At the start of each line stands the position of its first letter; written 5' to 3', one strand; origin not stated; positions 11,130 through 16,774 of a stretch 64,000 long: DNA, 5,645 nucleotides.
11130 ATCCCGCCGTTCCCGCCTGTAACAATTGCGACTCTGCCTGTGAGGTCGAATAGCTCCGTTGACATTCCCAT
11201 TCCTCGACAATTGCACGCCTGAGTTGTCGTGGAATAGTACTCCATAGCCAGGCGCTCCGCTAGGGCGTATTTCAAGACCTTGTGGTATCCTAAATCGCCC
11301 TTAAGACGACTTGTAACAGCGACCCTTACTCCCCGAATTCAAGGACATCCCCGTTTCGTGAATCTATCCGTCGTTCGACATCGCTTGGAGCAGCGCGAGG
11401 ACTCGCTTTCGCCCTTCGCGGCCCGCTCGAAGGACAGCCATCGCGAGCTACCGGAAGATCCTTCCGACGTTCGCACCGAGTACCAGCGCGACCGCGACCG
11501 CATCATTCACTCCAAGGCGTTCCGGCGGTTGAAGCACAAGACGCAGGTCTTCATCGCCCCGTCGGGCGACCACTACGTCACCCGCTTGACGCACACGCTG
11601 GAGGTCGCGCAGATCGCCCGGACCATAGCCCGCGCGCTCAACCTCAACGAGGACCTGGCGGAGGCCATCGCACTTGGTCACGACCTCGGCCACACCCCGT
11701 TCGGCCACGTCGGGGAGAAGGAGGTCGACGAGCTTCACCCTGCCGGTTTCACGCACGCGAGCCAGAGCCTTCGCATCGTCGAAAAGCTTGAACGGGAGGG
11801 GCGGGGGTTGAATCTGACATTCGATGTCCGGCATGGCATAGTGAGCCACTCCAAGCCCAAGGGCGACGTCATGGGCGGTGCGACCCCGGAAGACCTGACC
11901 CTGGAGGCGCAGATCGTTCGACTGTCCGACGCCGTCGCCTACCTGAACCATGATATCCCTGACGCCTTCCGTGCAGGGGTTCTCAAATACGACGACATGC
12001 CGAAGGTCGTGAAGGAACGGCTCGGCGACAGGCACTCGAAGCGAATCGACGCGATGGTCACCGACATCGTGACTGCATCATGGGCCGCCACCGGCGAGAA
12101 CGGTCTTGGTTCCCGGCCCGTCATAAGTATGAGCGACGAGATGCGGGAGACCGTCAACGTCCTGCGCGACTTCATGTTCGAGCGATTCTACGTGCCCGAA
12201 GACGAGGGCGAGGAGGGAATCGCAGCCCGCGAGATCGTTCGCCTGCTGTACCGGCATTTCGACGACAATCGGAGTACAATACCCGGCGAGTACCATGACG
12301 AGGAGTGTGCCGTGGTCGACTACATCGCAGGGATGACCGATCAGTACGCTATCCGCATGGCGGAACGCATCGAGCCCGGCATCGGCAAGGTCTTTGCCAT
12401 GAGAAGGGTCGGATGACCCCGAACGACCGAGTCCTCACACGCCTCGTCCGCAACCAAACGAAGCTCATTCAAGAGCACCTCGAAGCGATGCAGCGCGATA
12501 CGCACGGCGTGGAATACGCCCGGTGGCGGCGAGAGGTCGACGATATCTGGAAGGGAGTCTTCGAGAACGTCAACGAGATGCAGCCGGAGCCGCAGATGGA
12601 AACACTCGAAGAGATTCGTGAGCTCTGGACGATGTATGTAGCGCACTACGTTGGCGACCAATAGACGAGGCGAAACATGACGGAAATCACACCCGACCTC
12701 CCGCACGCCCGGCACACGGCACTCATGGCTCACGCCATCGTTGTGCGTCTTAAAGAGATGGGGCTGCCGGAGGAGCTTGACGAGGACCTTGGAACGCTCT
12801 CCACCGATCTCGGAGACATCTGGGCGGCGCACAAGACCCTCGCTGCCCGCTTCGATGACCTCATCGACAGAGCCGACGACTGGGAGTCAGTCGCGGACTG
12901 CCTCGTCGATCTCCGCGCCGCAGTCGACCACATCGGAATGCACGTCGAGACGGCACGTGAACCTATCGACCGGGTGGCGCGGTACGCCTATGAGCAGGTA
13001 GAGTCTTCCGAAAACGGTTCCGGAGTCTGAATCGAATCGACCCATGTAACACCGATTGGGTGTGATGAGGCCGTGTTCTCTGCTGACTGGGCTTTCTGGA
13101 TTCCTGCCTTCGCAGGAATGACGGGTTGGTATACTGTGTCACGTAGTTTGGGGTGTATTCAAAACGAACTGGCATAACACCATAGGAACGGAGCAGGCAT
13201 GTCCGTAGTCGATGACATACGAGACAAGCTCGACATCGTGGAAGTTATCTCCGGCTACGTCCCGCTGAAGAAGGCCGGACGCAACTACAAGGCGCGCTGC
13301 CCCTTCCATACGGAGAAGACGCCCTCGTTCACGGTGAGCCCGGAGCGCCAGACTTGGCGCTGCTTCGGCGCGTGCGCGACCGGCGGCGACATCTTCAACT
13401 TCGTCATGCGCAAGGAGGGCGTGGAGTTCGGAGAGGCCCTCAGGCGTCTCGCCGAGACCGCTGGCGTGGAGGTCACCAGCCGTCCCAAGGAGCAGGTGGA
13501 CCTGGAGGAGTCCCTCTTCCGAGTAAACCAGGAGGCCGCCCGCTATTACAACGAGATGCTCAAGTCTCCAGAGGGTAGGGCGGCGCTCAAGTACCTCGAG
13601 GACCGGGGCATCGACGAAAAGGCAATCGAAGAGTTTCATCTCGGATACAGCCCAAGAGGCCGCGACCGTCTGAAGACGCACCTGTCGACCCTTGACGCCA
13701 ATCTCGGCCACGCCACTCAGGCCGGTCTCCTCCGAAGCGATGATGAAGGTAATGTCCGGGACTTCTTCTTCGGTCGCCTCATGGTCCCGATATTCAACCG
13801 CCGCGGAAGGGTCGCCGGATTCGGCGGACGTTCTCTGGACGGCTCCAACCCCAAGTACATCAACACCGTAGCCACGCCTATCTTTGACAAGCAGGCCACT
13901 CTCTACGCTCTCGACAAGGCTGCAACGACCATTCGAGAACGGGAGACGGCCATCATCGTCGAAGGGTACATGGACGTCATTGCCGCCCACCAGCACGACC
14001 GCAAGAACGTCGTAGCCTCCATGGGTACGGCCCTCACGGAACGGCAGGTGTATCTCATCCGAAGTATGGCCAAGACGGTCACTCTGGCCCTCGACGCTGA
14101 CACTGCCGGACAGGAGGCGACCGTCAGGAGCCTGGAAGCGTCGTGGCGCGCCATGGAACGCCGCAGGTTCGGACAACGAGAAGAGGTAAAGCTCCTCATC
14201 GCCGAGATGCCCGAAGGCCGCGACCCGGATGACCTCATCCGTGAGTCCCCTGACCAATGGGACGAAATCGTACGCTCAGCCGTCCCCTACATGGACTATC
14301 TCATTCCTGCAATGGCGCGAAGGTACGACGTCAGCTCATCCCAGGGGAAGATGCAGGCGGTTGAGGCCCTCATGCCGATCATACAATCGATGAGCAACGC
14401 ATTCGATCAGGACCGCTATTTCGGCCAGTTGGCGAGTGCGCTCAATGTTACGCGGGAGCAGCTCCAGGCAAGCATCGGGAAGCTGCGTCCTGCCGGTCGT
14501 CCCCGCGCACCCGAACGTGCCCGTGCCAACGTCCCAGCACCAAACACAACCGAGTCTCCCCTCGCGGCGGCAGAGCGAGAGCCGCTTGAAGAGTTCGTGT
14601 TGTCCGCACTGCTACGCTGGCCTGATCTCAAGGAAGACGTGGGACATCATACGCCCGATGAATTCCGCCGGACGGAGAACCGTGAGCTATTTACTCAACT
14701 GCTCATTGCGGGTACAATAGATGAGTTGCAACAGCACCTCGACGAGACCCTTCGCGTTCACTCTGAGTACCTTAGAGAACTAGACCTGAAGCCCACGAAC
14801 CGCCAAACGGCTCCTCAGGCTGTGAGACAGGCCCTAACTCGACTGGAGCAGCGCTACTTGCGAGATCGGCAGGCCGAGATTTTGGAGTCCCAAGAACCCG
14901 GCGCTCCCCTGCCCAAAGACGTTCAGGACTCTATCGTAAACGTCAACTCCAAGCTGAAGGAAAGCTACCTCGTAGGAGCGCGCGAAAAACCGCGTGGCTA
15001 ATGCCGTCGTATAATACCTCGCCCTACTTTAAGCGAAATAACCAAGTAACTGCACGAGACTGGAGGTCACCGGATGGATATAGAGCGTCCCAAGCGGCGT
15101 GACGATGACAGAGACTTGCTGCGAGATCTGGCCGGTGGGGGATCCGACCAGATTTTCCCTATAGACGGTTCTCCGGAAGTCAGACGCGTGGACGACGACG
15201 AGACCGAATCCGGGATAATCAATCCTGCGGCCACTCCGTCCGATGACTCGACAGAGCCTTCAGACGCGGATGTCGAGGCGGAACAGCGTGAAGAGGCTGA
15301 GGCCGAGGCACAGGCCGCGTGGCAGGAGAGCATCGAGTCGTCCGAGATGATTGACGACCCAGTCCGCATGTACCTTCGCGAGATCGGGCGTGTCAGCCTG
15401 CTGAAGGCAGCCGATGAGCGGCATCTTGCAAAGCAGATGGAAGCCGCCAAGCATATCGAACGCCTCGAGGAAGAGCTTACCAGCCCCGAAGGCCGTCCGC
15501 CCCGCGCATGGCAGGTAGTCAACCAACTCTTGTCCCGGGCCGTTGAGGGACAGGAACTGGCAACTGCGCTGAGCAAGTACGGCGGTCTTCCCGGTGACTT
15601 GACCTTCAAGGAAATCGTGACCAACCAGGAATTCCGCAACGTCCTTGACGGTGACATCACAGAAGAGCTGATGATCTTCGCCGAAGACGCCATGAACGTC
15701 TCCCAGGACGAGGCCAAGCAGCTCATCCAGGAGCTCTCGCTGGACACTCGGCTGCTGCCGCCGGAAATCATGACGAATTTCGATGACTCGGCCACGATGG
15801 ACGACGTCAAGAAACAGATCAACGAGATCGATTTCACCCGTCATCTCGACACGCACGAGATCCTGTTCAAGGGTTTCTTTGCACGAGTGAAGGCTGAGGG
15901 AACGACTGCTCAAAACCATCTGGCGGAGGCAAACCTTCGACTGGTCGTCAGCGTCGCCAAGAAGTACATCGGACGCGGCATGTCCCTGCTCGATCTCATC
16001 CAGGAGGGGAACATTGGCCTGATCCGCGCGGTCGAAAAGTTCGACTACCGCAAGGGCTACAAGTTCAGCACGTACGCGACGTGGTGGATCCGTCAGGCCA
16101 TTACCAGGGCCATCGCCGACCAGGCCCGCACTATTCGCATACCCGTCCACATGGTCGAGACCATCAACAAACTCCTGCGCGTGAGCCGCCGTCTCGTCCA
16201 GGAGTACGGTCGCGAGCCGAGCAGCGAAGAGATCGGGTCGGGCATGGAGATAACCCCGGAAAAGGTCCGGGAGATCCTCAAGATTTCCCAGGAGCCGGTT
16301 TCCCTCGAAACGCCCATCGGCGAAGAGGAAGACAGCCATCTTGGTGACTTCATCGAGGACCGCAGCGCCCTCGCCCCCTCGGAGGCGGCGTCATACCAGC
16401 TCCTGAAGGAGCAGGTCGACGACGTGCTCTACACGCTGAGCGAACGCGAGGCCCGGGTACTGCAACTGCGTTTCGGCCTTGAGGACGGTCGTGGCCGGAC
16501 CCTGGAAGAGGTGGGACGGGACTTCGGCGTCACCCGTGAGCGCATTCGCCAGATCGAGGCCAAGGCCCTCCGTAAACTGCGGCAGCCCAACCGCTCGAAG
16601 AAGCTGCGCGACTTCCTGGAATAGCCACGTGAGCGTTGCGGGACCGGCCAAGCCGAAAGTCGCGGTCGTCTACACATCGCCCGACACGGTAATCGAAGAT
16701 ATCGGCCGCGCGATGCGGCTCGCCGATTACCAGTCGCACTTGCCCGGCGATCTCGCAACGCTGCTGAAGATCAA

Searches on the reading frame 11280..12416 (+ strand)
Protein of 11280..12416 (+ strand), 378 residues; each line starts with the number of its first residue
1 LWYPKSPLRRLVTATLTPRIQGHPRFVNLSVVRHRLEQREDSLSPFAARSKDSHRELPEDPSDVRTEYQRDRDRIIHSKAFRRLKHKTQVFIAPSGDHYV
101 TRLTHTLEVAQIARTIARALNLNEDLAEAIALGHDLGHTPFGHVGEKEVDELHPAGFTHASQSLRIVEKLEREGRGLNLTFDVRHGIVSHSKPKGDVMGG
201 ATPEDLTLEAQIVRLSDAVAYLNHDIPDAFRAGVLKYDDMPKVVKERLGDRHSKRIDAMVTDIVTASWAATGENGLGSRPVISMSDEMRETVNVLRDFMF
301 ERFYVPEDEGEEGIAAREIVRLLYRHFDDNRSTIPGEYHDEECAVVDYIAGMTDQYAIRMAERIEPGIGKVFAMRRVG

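Call 99: search_protein_families(library=pfam, proteins=[window:11280-12416:+], max_evalue=0.00001)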
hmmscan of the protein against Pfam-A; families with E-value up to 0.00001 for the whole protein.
window:11280-12416:+ (378 aa): 2 families
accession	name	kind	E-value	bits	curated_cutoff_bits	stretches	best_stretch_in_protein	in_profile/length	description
PF01966.28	HD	-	3.9e-18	66.2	22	1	102-220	1-114/116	HD domain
PF13286.11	HD_assoc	-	9.9e-16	58.5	22.2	1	282-363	1-91/91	Phosphohydrolase-associated domain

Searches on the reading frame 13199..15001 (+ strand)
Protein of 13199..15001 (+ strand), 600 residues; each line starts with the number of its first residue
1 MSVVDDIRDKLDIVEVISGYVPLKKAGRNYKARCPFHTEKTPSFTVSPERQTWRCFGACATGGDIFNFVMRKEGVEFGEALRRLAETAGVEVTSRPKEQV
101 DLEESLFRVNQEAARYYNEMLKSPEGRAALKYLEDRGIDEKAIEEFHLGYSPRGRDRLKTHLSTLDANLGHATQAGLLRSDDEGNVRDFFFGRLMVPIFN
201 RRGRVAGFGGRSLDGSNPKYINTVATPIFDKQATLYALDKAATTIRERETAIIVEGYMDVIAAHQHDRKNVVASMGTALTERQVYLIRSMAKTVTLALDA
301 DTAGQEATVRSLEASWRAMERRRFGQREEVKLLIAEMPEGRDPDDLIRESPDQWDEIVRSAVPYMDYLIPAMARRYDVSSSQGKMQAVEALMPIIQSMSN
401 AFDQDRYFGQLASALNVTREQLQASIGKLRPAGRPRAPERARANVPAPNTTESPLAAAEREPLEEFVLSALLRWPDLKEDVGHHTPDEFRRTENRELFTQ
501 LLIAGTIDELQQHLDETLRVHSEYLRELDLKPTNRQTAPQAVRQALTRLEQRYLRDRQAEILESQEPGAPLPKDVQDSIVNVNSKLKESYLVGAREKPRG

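Call 99: search_protein_families(library=pfam, proteins=[window:13199-15001:+], max_evalue=0.00001)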
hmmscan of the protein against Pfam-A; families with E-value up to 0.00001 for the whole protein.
window:13199-15001:+ (600 aa): 7 families
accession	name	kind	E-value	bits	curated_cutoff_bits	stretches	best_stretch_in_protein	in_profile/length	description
PF08275.17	DNAG_N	-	4.7e-36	124.2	26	1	116-241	1-127/128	DNA primase catalytic core, N-terminal domain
PF01807.25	Zn_ribbon_DnaG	-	1.2e-32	112.1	24.9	1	2-94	4-95/98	CHC2 zinc finger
PF13155.12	Toprim_2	-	1.5e-19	70.6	22.1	1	252-347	1-88/88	Toprim-like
PF13662.12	Toprim_4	-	1.1e-15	58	25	1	250-313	2-72/85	Toprim domain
PF01751.28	Toprim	-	7.3e-13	48.9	23.1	1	251-316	2-81/96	Toprim domain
PF10410.14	DnaB_bind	-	1.2e-09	38.7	20.6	1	365-420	1-56/56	DnaB-helicase binding domain of primase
PF13362.12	Toprim_3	-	2.5e-07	31.5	27.2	1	251-349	2-91/95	Toprim domain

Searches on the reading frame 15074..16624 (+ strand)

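Call 100: search_protein_families(library=pfam, proteins=[window:15074-16624:+], max_evalue=0.00001)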
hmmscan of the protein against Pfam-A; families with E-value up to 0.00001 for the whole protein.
window:15074-16624:+ (516 aa): 4 families
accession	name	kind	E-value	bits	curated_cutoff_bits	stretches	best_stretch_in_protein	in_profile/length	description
PF04539.22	Sigma70_r3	-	4.6e-27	94.4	25.3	1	362-438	1-77/78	Sigma-70 region 3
PF04542.20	Sigma70_r2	-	7.3e-24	83.8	24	1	283-353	1-71/71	Sigma-70 region 2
PF04545.22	Sigma70_r4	-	1.7e-19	69.5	24.1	1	452-504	2-50/50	Sigma-70, region 4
PF00140.25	Sigma70_r1_2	-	1.4e-12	47.8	22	1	95-124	1-30/34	Sigma-70 factor, region 1.2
